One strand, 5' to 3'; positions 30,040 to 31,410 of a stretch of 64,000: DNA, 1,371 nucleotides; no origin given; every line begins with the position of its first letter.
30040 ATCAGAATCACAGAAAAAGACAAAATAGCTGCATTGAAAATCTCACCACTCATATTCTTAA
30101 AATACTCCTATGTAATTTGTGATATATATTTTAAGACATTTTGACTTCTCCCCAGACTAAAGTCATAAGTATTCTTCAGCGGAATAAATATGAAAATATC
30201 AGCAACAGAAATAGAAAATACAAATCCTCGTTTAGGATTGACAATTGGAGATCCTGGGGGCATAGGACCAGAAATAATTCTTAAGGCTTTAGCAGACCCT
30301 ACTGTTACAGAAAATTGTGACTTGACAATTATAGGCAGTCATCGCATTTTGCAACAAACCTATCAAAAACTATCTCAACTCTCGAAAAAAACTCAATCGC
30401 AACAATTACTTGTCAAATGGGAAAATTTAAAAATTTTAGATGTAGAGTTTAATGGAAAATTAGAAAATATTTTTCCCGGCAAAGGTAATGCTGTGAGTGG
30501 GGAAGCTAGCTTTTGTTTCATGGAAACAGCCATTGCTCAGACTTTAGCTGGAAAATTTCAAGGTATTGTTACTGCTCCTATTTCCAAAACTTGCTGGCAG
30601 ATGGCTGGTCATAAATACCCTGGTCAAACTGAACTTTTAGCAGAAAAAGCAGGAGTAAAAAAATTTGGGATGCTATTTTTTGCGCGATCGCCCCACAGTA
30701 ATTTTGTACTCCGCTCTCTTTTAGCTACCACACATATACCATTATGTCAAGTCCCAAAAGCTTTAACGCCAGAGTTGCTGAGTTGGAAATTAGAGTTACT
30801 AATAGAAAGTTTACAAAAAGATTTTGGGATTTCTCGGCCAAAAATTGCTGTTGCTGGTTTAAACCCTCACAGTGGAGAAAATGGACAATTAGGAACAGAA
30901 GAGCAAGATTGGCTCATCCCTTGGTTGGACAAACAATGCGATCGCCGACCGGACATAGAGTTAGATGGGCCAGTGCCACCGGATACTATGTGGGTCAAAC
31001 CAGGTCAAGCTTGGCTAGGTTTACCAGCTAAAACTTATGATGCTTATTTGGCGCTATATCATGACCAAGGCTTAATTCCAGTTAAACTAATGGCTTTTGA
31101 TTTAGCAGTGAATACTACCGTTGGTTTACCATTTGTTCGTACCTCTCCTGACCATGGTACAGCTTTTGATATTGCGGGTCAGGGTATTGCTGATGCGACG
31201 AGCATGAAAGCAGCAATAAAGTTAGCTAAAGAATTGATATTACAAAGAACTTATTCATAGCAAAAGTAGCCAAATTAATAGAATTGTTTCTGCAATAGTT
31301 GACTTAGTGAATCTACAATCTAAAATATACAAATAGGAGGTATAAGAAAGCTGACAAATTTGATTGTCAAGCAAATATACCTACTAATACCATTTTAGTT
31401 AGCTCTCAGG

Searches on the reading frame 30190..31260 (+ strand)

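Call 10: search_protein_families(library=pfam, proteins=[window:30190-31260:+], max_evalue=0.01)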
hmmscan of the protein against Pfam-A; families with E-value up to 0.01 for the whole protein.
window:30190-31260:+ (356 aa): 1 family
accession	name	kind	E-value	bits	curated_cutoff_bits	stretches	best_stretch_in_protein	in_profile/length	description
PF04166.17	PdxA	-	1.3e-101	340.2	27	1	42-346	2-286/286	Pyridoxal phosphate biosynthetic protein PdxA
